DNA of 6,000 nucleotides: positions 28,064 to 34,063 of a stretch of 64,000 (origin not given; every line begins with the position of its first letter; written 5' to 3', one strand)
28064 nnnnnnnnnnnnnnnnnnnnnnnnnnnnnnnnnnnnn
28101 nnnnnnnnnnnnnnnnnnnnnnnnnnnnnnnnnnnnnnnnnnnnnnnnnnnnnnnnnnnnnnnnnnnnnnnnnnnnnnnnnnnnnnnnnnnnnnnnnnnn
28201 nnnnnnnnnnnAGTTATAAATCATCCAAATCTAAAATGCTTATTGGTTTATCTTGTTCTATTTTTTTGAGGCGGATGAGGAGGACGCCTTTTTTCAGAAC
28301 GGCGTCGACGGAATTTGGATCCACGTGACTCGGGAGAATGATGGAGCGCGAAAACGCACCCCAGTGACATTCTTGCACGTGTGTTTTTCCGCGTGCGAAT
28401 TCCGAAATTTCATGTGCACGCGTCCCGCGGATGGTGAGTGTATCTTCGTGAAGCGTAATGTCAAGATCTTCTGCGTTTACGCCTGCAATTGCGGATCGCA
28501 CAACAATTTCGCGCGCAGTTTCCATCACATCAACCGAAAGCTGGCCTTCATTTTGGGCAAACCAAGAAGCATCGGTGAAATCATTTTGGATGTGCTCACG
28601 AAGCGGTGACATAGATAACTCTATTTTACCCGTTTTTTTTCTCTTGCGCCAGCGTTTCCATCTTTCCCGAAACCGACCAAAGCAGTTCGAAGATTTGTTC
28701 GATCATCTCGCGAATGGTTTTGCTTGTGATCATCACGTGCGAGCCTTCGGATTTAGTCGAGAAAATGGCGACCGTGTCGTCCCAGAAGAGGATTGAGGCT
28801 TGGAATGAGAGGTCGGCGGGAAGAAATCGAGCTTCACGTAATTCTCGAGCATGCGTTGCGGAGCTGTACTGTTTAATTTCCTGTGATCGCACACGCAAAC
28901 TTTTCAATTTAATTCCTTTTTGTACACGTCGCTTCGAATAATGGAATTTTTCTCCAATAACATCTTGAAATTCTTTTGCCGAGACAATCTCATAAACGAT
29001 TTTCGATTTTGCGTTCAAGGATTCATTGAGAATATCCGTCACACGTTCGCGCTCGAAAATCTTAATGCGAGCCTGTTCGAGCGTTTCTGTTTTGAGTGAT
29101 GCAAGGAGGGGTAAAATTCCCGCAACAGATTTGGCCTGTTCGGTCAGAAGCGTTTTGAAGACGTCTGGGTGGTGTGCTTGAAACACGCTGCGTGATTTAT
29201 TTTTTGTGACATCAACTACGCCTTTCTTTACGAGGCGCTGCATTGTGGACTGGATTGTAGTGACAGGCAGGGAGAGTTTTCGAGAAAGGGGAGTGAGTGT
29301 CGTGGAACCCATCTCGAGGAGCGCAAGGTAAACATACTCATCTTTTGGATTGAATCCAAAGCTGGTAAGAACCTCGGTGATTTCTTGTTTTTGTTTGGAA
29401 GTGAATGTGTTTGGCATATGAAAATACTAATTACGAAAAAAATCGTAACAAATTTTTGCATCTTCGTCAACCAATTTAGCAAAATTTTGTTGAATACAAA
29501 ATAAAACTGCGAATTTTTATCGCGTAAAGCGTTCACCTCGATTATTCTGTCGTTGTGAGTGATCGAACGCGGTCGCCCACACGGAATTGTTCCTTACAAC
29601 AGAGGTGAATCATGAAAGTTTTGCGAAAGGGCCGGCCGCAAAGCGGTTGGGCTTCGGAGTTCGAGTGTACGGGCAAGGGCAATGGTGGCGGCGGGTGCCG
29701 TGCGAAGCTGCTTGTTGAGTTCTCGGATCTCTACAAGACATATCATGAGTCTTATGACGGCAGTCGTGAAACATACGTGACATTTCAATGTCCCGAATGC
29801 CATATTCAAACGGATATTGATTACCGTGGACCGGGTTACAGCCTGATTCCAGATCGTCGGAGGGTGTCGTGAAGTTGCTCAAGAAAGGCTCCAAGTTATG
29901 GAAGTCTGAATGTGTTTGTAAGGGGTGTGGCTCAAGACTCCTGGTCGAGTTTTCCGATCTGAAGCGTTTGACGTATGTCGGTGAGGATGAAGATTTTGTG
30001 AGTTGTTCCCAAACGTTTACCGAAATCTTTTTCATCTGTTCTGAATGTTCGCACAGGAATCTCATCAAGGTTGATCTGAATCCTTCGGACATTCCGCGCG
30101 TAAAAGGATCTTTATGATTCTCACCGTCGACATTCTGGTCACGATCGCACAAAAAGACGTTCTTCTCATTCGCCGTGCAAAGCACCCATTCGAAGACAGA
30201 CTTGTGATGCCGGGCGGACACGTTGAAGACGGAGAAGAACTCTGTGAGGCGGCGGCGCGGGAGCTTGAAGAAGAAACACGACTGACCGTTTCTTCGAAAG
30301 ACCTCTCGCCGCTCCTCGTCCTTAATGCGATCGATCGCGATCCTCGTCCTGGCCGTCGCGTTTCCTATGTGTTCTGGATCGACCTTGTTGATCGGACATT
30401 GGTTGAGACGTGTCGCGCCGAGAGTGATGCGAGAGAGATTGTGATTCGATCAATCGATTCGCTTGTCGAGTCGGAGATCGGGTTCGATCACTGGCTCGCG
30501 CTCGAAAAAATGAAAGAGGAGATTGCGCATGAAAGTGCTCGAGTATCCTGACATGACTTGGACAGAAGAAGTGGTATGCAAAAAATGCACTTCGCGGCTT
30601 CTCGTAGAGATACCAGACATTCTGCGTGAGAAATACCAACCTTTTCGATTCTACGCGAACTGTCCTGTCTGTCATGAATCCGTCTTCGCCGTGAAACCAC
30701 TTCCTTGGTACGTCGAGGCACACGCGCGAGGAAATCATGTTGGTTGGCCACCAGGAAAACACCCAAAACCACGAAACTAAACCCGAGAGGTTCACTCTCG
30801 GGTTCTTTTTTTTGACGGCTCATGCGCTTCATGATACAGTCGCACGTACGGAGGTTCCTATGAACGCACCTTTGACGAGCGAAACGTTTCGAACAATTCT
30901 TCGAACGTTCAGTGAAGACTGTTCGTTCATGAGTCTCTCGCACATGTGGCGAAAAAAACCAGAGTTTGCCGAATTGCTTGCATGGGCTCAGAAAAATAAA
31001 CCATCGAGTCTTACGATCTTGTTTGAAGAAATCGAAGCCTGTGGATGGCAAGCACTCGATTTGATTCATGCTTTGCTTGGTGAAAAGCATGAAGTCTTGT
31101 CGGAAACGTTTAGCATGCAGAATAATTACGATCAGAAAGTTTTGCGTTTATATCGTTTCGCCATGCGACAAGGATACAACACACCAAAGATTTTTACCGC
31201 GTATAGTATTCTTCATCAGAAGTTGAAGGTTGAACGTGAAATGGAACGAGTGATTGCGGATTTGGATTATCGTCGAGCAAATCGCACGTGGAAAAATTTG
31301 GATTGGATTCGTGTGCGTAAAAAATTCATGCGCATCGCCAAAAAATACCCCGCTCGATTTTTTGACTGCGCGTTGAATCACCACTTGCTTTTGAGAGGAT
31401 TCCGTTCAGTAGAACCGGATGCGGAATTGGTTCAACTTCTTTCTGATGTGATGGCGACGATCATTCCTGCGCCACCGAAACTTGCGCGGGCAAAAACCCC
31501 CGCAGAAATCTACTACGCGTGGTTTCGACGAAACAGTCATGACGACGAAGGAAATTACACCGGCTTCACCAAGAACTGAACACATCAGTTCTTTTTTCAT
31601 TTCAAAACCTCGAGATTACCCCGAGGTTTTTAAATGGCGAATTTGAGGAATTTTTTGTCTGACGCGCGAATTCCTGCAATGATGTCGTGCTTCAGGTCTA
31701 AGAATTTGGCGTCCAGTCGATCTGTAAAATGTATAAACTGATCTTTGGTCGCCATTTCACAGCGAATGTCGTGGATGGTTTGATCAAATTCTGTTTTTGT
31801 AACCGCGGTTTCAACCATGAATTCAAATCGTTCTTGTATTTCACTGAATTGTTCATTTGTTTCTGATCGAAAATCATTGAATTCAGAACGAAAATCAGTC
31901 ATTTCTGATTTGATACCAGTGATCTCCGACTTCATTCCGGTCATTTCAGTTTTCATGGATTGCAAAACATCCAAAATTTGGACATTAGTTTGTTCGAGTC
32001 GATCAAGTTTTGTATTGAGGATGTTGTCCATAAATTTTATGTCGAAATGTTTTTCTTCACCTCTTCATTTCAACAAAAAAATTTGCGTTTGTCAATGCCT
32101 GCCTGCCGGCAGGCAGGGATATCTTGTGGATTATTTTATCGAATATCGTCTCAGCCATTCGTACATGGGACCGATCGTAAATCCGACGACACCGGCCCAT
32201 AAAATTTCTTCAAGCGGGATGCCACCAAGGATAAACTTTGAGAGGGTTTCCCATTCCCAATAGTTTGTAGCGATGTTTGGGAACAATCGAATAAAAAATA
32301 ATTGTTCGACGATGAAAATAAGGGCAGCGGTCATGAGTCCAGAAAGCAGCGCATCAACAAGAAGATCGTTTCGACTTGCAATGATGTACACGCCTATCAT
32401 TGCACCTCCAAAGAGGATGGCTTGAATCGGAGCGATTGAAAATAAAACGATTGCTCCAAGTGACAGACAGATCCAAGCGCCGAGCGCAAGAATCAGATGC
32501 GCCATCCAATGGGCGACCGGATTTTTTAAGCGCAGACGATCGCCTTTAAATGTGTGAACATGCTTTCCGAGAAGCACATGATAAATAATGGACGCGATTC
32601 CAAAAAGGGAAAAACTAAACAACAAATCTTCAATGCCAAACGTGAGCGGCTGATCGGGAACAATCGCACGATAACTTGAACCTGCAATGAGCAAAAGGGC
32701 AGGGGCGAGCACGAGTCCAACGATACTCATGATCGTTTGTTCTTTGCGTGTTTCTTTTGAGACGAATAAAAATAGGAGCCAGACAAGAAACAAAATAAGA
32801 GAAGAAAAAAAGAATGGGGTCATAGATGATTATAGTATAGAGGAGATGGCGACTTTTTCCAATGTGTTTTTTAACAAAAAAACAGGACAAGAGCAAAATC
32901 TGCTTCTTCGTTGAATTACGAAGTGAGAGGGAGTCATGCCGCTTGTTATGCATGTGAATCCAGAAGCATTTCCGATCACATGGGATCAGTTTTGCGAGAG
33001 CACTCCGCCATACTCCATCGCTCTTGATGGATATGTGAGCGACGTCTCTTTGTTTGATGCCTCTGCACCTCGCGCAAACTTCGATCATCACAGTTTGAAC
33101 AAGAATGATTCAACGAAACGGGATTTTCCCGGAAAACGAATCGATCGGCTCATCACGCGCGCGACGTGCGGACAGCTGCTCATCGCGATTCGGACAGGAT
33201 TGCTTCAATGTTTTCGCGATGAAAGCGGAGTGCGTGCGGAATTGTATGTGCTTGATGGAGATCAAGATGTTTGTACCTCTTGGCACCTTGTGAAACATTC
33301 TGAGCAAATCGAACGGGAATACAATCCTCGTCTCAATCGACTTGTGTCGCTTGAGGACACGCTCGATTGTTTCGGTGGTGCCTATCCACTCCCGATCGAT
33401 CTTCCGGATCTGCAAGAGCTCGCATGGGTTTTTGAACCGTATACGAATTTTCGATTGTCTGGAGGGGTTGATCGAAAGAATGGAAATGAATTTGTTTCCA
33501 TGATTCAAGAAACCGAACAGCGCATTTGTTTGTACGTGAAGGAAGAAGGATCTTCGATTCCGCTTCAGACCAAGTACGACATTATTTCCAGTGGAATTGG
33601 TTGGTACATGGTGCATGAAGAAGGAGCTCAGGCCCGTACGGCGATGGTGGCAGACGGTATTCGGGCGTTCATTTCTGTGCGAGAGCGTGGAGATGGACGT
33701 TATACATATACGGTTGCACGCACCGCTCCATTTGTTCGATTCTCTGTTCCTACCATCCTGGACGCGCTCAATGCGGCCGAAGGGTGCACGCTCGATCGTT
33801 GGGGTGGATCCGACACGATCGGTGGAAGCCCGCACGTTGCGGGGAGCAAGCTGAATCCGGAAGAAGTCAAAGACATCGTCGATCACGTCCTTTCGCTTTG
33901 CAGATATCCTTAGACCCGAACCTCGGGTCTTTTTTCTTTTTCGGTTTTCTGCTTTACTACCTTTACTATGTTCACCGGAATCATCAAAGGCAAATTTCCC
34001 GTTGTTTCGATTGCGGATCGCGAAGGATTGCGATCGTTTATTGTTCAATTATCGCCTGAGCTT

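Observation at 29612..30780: Three paralogous zinc-ribbon microproteins interleaved with a Nudix hydrolase with overlapping stop/start codons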

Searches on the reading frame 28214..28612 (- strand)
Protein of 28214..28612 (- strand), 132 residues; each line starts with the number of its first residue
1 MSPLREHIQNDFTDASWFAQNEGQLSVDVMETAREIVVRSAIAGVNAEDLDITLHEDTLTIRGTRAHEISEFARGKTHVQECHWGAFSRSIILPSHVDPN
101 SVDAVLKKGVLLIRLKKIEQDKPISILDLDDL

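Call 3: search_protein_families(library=pfam, proteins=[window:28214-28612:-], max_evalue=1)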
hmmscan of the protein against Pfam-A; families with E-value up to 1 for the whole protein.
window:28214-28612:- (132 aa): 3 families
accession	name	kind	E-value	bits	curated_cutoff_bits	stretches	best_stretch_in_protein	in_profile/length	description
PF00011.27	HSP20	-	2e-17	63.6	20.8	1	29-124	2-97/102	Hsp20/alpha crystallin family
PF17886.7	ArsA_HSP20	-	1e-05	25.4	22.5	1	36-114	4-62/63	HSP20-like domain found in ArsA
PF20536.3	DUF6751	-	0.087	13.4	27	1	8-71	24-81/113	Family of unknown function (DUF6751)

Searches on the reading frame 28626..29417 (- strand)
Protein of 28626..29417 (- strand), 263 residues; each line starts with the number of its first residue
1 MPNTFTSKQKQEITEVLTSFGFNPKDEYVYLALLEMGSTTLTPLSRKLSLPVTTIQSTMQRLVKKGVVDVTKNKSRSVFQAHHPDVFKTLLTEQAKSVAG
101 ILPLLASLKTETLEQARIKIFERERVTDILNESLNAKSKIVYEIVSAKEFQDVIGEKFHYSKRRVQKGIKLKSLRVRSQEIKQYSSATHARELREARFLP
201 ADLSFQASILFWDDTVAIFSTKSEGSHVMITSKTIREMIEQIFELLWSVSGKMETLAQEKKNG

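Call 3: search_protein_families(library=pfam, proteins=[window:28626-29417:-], max_evalue=1)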
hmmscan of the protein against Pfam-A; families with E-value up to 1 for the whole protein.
window:28626-29417:- (263 aa): 12 families
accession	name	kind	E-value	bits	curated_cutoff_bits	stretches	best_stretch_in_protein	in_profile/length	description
PF01978.25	TrmB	-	4.6e-12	46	25.6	1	17-84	1-67/68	Sugar-specific transcriptional regulator TrmB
PF03965.22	Penicillinase_R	-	0.00013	22.8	22.6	1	44-82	27-65/115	Penicillinase repressor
PF13412.12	HTH_24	-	0.0042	17.1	21.9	1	32-68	11-47/48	Winged helix-turn-helix DNA-binding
PF14502.12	HTH_41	-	0.0059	16.4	25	1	42-70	10-38/48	Helix-turn-helix domain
PF01726.22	LexA_DNA_bind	-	0.0089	16.2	23.7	1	45-76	32-64/65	LexA DNA binding domain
PF08221.17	HTH_9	-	0.015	15.8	23.4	1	29-68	18-57/62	RNA polymerase III subunit RPC82 helix-turn-helix domain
PF21984.2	DnaD_N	-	0.051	14.2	27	1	40-76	37-73/101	DnaD N-terminal domain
PF01047.28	MarR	-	0.063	13.6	24.6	1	33-74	12-53/59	MarR family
PF19835.5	SegE_GIY-YIG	-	0.065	13.9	25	1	131-210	10-84/123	Putative endonuclease segE, GIY-YIG domain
PF12802.13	MarR_2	-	0.07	13.7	27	1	31-73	11-55/61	MarR family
PF24409.1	wHTH-PRTase_assc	-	0.11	13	27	1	29-69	2-42/83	wHTH-PRTase associated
PF24270.1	HTH_Cmi2_C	-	0.14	12.9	27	0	31-73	81-123/125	Cmi2, C-terminal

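Call 40: search_protein_families(library=padloc, proteins=[window:28626-29417:-], max_evalue=0.01)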
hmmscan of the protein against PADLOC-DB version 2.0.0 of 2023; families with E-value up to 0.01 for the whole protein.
window:28626-29417:- (263 aa): 5 families
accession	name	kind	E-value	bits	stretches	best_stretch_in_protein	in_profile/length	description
PDLC01438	Csa3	-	9.4e-05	20.6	1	6-185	131-266/305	"CAS-I,CAS-II,CAS-III,CAS-IV,CAS-V,CAS-VI; associated_signaling"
PDLC01044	Csa3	-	0.0007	17.5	1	28-73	139-183/194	Type I-A associated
PDLC01858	CARF3--CARF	-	0.00078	17.4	1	31-76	150-195/204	-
PDLC01268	CasR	-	0.0023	15.9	1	25-76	124-174/179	"CAS-I,CAS-II,CAS-III,CAS-IV,CAS-V,CAS-VI; associated_signaling"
PDLC01848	CARF3--CARF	-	0.0058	14.3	1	26-77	138-184/197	-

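Call 57: search_solved_structures(query=window:28626-29417:-, max_evalue=1)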
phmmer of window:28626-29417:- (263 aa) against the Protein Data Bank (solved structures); distinct sequences matched with E-value up to 1: 6.
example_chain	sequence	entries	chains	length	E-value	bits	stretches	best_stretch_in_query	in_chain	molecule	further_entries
1sfx_A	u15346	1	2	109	0.00093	22.6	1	11-85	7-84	Conserved hypothetical protein AF2008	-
3qph_A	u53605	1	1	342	0.0045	20.3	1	11-158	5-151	TrmB, a global transcription regulator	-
2rdp_A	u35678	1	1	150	0.028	17.7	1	8-79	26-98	putative transcriptional regulator MarR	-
7fby_A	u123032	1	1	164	0.085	16.2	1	29-69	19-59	Transcriptional regulatory protein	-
9w4v_A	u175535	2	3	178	0.1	15.9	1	28-69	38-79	Uncharacterized HTH-type transcriptional regulator PH0140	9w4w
7l1i_A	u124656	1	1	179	0.57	13.5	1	8-75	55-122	MarR family multidrug resistance pump transcriptional regulator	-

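Call 92: search_protein_families(library=ncbifam, proteins=[window:28626-29417:-], max_evalue=0.001)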
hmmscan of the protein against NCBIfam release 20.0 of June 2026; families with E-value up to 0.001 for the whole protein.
window:28626-29417:- (263 aa): 4 families
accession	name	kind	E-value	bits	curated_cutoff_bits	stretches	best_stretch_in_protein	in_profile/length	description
NF047390.1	TransRegTrmBL1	equivalog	1.3e-06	27.6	650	1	10-87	3-79/341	HTH-type sugar sensing transcriptional regulator TrmBL1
NF053606.1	Sta1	subfamily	2.3e-05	24.4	80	1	10-76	5-72/100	Sta1 family transcriptional regulator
NF040939.2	trans_reg_lrs14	equivalog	0.00014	21.8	90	1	10-76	6-74/103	Lrs14 family HTH-type transcriptional regulator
NF040851.1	tran_reg_TrmB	equivalog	0.0005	19.3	600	1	11-159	5-152/338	HTH-type sugar-sensing transcriptional regulator TrmB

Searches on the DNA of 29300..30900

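Call 52: search_rna_families(source=window, start=29300, end=30900, threshold=evalue, max_evalue=10)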
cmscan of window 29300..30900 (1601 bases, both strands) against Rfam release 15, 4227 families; matches with E-value up to 10: 5.
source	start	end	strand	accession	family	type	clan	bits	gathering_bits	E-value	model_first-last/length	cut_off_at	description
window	30562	30653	+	RF00205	snoR41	Gene; snRNA; snoRNA; CD-box;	CL00068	19.1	40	3.8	1-97/97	no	Small nucleolar RNA R41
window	30741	30811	+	RF02399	NsiR1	Gene; sRNA;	-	17.7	39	1.7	1-60/60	no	Nitrogen stress-induced RNA 1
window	29663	29793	+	RF02124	JPX_1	Gene; lncRNA;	-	16.3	55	4.7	1-135/135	no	JPX transcript, XIST activator conserved region 1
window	29979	30011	+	RF01526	ceN106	Gene; snRNA; snoRNA; CD-box;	-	16.1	60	5.5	1-77/77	no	C. elegans snoRNA ceN106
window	30406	30650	+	RF02160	PART1_2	Gene; lncRNA;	-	12.9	55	2.3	1-249/249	no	Prostate androgen-regulated transcript 1 conserved region 2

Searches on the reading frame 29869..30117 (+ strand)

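Call 3: search_protein_families(library=pfam, proteins=[window:29869-30117:+], max_evalue=1)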
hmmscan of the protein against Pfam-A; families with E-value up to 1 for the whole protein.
window:29869-30117:+ (82 aa): 5 families
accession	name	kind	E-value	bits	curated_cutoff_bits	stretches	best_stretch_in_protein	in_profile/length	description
PF03604.18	Zn_ribbon_RPAB4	-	0.019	15.1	24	0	57-67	20-30/32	DNA directed RNA polymerase, 7 kDa subunit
PF17120.11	zf-RING_16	-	0.075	13.1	27.4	0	45-62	9-26/57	RING/Ubox like zinc-binding domain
PF22289.1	DmmA-like_C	-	0.091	13.2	27.4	1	13-27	17-31/44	Dimethylamine monooxygenase subunit DmmA-like, C-terminal domain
PF12760.12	Zn_ribbon_IS1595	-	0.2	12.1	25.4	0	10-62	14-45/46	Transposase zinc-ribbon domain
PF08271.17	Zn_Ribbon_TF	-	0.62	10.1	29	0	16-26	2-12/43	TFIIB zinc-binding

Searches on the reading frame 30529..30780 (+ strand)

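Call 3: search_protein_families(library=pfam, proteins=[window:30529-30780:+], max_evalue=1)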
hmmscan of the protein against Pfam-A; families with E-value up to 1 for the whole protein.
window:30529-30780:+ (83 aa): 3 families
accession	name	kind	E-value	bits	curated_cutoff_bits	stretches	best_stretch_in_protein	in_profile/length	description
PF12760.12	Zn_ribbon_IS1595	-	0.02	15.3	25.4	1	9-37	13-39/46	Transposase zinc-ribbon domain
PF03472.21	Autoind_bind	-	0.035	14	23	1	27-66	41-80/149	Autoinducer binding domain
PF23145.1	Zf_2nd_IFT121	-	0.04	14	25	1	39-52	31-44/45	IFT121, second zinc finger domain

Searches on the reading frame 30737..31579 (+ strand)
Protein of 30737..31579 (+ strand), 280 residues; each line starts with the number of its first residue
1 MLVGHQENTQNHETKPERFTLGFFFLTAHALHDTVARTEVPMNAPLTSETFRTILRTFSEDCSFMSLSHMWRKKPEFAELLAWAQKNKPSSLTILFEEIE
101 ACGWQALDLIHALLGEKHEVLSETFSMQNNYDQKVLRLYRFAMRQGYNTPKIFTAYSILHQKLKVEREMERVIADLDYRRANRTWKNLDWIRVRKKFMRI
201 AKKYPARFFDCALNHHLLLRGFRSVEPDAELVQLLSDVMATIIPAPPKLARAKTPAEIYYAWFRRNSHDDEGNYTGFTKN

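Call 3: search_protein_families(library=pfam, proteins=[window:30737-31579:+], max_evalue=1)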
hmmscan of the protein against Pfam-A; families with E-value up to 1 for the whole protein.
window:30737-31579:+ (280 aa): 2 families
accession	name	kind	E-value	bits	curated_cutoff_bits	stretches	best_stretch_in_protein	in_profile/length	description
PF14065.11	Pvc16_N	-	0.12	12.5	27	1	180-255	51-119/180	Pvc16 N-terminal domain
PF07530.16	PRE_C2HC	-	0.18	12.4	22.1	1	111-169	6-63/68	Associated with zinc fingers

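Call 15: search_protein_families(library=phrogs, proteins=[window:30737-31579:+], max_evalue=0.1)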
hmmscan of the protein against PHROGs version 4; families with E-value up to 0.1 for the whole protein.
window:30737-31579:+ (280 aa): 0 families

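Call 16: search_protein_families(library=ncbifam, proteins=[window:30737-31579:+], max_evalue=0.1)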
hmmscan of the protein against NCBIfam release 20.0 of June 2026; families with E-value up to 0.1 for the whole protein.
window:30737-31579:+ (280 aa): 0 families

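Call 40: search_protein_families(library=padloc, proteins=[window:30737-31579:+], max_evalue=0.01)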
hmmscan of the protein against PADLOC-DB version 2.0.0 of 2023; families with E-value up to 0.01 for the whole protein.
window:30737-31579:+ (280 aa): 0 families

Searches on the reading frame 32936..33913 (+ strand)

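Call 3: search_protein_families(library=pfam, proteins=[window:32936-33913:+], max_evalue=1)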
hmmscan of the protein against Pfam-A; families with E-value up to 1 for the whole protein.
window:32936-33913:+ (325 aa): 1 family
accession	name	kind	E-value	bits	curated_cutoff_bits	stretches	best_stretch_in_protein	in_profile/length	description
PF21516.2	YqeH-like_C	-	0.036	15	27.7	1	211-246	57-91/95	YqeH-like, C-terminal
